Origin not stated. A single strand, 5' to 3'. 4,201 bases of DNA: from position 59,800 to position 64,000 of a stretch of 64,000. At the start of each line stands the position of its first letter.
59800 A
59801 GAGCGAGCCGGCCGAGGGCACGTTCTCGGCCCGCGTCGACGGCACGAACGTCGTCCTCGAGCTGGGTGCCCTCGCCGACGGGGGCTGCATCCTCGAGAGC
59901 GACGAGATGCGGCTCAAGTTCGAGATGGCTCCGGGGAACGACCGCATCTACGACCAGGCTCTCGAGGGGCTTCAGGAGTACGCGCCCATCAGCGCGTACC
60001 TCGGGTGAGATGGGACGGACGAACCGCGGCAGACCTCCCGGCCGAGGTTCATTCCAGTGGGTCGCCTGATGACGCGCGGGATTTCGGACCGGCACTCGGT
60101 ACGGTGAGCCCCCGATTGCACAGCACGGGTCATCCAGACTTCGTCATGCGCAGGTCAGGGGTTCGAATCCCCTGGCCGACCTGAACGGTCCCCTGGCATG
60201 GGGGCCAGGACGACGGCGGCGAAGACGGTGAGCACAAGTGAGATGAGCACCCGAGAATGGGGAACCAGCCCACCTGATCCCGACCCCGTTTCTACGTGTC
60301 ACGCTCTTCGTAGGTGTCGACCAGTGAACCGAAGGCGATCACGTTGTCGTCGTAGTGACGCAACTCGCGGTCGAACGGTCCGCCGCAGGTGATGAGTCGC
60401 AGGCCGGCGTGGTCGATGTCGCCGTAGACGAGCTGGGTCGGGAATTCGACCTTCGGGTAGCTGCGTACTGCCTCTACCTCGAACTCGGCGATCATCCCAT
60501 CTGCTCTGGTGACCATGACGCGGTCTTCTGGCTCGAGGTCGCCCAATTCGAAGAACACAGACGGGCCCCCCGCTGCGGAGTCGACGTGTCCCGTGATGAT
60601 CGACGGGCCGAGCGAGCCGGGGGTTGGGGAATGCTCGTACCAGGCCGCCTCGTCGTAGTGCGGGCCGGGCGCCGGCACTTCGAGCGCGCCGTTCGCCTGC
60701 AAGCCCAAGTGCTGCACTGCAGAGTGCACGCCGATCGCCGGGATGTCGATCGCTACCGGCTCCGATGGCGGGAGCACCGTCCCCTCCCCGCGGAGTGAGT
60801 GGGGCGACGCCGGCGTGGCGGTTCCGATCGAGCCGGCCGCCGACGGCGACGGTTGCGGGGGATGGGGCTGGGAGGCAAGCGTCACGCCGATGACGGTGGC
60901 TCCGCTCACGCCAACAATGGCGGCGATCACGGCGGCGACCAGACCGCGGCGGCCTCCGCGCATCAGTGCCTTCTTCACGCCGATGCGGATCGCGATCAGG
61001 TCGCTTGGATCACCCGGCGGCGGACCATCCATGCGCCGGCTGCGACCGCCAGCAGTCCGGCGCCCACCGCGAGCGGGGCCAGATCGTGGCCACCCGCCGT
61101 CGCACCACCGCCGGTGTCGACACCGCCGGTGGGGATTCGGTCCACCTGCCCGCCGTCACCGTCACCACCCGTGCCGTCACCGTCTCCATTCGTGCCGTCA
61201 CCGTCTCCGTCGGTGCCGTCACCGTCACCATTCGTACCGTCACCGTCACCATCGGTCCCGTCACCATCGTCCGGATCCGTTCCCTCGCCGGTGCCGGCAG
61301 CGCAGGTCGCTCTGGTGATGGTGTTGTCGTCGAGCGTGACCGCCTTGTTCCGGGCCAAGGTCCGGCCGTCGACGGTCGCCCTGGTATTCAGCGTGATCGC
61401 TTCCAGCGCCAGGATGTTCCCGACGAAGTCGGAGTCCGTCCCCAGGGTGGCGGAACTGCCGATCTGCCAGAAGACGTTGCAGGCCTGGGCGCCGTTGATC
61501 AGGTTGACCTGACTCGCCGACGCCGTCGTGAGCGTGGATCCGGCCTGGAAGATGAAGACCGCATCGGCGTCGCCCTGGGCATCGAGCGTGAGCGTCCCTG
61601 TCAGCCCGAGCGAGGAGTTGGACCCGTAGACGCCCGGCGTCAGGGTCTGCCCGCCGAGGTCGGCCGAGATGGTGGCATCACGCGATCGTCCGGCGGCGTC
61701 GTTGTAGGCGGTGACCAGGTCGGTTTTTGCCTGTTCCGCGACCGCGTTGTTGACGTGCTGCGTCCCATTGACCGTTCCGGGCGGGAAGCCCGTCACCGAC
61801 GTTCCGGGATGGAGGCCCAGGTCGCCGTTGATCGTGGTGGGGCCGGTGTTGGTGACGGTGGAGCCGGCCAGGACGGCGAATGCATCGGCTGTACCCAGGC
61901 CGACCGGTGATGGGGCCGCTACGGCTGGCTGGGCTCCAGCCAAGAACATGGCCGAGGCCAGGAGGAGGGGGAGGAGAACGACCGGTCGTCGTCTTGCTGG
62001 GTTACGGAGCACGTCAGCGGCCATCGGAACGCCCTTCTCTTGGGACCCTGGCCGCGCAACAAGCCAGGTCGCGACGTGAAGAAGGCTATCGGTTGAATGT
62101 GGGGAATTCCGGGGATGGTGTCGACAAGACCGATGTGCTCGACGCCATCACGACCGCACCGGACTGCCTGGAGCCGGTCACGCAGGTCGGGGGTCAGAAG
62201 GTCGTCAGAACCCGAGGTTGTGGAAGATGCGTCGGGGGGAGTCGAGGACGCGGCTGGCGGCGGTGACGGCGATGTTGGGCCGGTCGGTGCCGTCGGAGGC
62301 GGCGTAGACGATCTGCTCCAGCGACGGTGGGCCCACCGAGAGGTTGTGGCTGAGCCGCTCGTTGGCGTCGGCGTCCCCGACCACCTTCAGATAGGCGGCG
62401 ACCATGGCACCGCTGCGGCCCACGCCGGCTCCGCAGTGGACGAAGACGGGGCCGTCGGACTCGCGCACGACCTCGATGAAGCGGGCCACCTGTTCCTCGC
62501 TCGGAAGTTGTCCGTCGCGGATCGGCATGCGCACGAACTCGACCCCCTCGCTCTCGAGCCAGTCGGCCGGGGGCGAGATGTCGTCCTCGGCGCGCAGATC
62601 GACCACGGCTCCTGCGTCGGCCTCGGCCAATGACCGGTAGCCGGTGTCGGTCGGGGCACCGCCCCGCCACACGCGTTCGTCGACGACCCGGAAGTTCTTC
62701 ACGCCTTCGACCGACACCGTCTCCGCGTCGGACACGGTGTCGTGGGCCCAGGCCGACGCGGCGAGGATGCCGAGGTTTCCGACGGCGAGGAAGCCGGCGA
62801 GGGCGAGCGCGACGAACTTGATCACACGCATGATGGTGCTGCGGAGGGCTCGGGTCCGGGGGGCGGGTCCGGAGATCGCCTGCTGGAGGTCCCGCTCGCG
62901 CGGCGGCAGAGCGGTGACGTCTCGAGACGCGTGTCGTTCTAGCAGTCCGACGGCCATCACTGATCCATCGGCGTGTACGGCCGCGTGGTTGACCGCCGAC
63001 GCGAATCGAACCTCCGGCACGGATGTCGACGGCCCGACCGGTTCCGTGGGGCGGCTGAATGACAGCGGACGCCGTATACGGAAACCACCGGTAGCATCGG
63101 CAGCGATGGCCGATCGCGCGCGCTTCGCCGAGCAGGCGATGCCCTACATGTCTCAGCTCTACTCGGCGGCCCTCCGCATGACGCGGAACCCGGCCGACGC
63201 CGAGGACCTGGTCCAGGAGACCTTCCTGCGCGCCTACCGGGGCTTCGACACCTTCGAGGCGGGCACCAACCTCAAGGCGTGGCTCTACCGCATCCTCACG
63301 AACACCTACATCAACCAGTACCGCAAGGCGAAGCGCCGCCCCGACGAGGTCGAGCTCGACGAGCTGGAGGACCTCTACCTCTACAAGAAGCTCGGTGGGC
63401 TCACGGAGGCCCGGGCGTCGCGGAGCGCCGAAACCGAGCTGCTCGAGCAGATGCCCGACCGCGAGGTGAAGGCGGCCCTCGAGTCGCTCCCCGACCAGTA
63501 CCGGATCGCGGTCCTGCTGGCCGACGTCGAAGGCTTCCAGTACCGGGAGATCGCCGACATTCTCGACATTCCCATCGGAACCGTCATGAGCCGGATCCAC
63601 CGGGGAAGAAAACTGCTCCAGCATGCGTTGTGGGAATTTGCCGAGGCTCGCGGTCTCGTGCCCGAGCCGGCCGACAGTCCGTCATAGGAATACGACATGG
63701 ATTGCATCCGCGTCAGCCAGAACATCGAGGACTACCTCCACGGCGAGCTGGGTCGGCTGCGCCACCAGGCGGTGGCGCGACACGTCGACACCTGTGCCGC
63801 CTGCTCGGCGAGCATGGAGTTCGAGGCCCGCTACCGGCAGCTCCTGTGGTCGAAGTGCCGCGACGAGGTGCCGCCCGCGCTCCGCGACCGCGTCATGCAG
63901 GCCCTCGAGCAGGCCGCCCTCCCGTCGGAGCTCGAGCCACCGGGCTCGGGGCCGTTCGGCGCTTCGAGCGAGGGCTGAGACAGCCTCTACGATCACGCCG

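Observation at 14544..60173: tRNA-Thr 3' half duplicated 45.6 kb downstream: attL/attR-like bounds of an integrase-less accessory segment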

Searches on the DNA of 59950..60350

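Call 53: search_rna_families(source=window, start=59950, end=60350, threshold=evalue, max_evalue=1, show_alignments=2)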
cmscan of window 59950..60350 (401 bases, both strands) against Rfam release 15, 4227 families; matches with E-value up to 1: 0.
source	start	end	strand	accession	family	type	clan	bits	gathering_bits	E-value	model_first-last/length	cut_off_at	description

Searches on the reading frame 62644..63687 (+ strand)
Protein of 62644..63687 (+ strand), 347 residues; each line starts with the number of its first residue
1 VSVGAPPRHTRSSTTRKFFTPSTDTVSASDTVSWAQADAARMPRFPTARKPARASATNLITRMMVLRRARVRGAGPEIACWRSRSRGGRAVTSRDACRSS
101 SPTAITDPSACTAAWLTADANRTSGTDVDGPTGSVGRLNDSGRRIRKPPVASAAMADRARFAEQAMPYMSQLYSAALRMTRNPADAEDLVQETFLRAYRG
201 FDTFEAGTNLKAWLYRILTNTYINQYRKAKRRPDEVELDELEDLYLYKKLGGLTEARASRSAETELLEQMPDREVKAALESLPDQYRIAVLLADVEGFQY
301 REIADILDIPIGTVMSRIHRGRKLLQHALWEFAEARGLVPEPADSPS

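Call 12: search_protein_families(library=pfam, proteins=[window:62644-63687:+], max_evalue=0.01)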
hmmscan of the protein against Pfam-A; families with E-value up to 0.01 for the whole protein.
window:62644-63687:+ (347 aa): 6 families
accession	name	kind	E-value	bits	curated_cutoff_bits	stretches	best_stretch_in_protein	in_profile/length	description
PF04542.20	Sigma70_r2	-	2e-20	72.8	24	1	168-232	5-71/71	Sigma-70 region 2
PF08281.18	Sigma70_r4_2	-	3.4e-18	65.5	25.7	1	273-325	2-54/54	Sigma-70, region 4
PF04545.22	Sigma70_r4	-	6.6e-08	32.4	24.1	1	278-327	1-50/50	Sigma-70, region 4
PF22029.2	PhyR_sigma2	-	2.1e-05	24.9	27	1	179-218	15-54/55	Sigma2 domain of PhyR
PF22233.2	PhyR_sigma-like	-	0.00014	22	27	1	279-310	1-32/50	Response regulator PhyR, sigma-like domain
PF13384.12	HTH_23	-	0.0019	18.4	24.6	1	286-320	8-40/50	Homeodomain-like domain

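Call 46: find_homologous_proteins(query=window:62644-63687:+, max_evalue=1e-40)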
Query window:62644-63687:+ (347 aa): 7991 proteins with E <= 1e-40 among 8000 candidates; the best 120 are listed.
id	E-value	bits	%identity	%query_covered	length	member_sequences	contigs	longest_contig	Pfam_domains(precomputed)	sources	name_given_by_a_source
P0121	2.8e-119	416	100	56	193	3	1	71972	PF04545.23,PF04542.21,PF08281.19,PF22029.3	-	-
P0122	7.5e-95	336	81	54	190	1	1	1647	PF04545.23,PF04542.21,PF08281.19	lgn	-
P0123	9.3e-93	329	80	54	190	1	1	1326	PF22233.3,PF04545.23,PF04542.21,PF08281.19,PF22029.3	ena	-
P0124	2.1e-91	325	76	55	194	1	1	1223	PF22233.3,PF04545.23,PF04542.21,PF08281.19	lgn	-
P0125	4.0e-91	324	79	54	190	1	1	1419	PF22233.3,PF04545.23,PF04542.21,PF08281.19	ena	-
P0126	2.7e-90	321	76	54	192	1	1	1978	PF22233.3,PF04545.23,PF04542.21,PF08281.19,PF22029.3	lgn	-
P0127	1.9e-89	318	74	55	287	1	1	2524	PF04545.23,PF04542.21,PF08281.19,PF22029.3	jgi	jgi:RNA polymerase sigma-70 factor (ECF subfamily)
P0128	3.0e-89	318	78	54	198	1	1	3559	PF04545.23,PF04542.21,PF08281.19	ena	-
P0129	5.6e-89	317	77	54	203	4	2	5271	PF22233.3,PF04545.23,PF04542.21,PF08281.19,PF22029.3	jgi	-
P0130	9.2e-89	316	71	57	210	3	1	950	PF07638.18,PF04545.23,PF04542.21,PF08281.19,PF22029.3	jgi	jgi:RNA polymerase sigma-70 factor (ECF subfamily)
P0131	2.1e-88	315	76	55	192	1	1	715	PF22233.3,PF04545.23,PF04542.21,PF08281.19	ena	-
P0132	2.6e-88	315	76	54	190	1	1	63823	PF07638.18,PF04545.23,PF04542.21,PF08281.19,PF22029.3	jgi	jgi:RNA polymerase sigma-70 factor (ECF subfamily)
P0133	6.9e-88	313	64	70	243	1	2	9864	PF04545.23,PF04542.21,PF08281.19,PF22029.3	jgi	jgi:RNA polymerase sigma-70 factor, ECF subfamily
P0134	8.5e-88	313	78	54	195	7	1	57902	PF04545.23,PF04542.21,PF08281.19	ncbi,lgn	-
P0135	1.5e-87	312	75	54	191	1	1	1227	PF04545.23,PF04542.21,PF08281.19,PF22029.3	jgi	-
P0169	1.5e-85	306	76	53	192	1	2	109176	PF04545.23,PF04542.21,PF08281.19,PF22029.3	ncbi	-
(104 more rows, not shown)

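Call 47: find_encoding_contigs(protein=P0134, flank=10000, max_places=3)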
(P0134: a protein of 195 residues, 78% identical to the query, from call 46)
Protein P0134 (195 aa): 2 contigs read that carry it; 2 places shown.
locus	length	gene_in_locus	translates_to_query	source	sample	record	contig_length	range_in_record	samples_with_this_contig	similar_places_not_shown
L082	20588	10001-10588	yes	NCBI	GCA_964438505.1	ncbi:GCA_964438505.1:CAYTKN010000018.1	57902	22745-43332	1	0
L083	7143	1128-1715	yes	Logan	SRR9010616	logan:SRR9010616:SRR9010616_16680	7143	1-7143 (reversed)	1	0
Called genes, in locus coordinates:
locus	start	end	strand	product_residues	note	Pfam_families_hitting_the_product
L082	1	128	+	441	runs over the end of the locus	PF00731:AIRC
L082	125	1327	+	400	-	PF01969:Ni_insertion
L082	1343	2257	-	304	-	PF01553:Acyltransferase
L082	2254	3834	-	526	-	PF09861:Lar_N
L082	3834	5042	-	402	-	PF08240:ADH_N, PF16912:Glu_dehyd_C (weak), PF00107:ADH_zinc_N, PF13602:ADH_zinc_N_2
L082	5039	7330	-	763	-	PF01370:Epimerase, PF04321:RmlD_sub_bind (faint), PF07993:NAD_binding_4, PF03015:Sterile, PF12710:HAD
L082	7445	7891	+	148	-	-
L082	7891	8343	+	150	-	PF04304:DUF454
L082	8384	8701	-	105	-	-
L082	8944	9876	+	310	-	PF03631:Virul_fac_BrkB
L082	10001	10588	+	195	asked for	PF04542:Sigma70_r2, PF08281:Sigma70_r4_2, PF04545:Sigma70_r4 (weak)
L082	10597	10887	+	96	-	PF13490:zf-HC2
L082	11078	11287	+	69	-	-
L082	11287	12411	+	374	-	PF10103:Zincin_2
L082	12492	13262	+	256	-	PF00072:Response_reg, PF08281:Sigma70_r4_2, PF00196:GerE (weak), PF04545:Sigma70_r4 (weak), PF13384:HTH_23 (weak), PF13518:HTH_28 (weak)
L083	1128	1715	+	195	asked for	PF04542:Sigma70_r2, PF08281:Sigma70_r4_2, PF04545:Sigma70_r4 (weak)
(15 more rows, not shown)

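Call 48: find_encoding_contigs(protein=P0132, flank=10000, max_places=3)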
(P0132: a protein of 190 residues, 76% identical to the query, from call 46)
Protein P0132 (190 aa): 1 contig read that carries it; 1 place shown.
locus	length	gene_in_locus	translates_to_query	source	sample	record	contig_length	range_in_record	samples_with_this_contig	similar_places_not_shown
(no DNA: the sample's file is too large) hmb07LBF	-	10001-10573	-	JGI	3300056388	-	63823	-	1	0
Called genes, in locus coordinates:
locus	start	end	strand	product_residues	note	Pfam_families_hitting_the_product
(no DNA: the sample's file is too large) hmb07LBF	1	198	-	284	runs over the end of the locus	-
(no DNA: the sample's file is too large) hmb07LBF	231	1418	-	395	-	PF00067:p450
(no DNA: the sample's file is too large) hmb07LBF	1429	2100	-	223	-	PF01048:PNP_UDP_1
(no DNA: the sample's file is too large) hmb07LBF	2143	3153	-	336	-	PF26061:DUF8021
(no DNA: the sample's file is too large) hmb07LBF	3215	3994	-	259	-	PF05721:PhyH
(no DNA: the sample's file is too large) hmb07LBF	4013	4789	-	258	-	-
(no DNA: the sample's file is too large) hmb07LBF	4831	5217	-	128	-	PF00072:Response_reg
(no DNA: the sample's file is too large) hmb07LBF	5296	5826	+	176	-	PF00440:TetR_N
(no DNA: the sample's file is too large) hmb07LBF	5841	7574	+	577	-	PF18158:AidB_N, PF02770:Acyl-CoA_dh_M, PF00441:Acyl-CoA_dh_1, PF08028:Acyl-CoA_dh_2 (weak)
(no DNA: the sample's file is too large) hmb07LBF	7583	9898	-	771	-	-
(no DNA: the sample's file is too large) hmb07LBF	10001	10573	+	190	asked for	PF07638:Sigma70_ECF (weak), PF04542:Sigma70_r2, PF22029:PhyR_sigma2 (faint), PF08281:Sigma70_r4_2, PF04545:Sigma70_r4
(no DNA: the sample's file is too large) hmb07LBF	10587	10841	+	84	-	PF13490:zf-HC2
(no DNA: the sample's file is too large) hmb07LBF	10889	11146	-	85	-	-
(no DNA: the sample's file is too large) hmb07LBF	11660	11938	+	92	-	-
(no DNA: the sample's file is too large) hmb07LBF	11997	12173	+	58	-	-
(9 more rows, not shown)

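Call 49: find_encoding_contigs(protein=P0169, flank=10000, max_places=3)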
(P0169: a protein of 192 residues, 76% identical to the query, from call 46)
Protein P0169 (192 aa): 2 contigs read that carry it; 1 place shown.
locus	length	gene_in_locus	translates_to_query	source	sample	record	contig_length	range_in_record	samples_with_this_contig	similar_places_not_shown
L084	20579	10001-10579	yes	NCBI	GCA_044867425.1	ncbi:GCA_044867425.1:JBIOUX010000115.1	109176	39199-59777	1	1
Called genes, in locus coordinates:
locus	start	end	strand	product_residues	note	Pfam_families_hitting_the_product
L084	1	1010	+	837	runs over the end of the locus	PF03030:H_PPase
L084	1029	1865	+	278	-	PF03976:PPK2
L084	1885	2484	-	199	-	PF09335:VTT_dom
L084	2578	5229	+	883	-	PF01751:Toprim, PF01131:Topoisom_bac, PF13368:Toprim_C_rpt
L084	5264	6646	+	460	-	PF05977:MFS_3, PF07690:MFS_1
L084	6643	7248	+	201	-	PF02223:Thymidylate_kin, PF13521:AAA_28 (weak)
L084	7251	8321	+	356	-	PF13177:DNA_pol3_delta2, PF00004:AAA (weak)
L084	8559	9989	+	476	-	PF09852:DUF2079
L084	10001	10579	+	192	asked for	PF04542:Sigma70_r2, PF22029:PhyR_sigma2 (faint), PF08281:Sigma70_r4_2, PF04545:Sigma70_r4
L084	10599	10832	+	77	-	PF13490:zf-HC2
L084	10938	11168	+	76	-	-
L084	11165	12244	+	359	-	PF10103:Zincin_2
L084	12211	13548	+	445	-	PF01171:ATP_bind_3, PF09179:TilS, PF11734:TilS_C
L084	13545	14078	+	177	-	PF00156:Pribosyltran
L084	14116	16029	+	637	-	PF06480:FtsH_ext, PF00004:AAA, PF07728:AAA_5 (faint), PF17862:AAA_lid_3, PF01434:Peptidase_M41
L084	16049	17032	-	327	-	PF01674:Lipase_2, PF02089:Palm_thioest (faint)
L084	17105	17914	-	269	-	PF01381:HTH_3 (weak), PF13560:HTH_31, PF01227:GTP_cyclohydroI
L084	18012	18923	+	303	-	PF00809:Pterin_bind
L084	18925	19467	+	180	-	-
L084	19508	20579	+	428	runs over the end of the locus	PF00709:Adenylsucc_synt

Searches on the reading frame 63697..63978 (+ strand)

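Call 69: search_protein_families(library=pfam, proteins=[window:63697-63978:+], max_evalue=0.01)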
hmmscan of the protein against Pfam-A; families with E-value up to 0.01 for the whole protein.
window:63697-63978:+ (93 aa): 1 family
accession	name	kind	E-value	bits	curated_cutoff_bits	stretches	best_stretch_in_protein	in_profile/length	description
PF13490.11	zf-HC2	-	1.3e-08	35.2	22.2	1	3-36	1-34/35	Putative zinc-finger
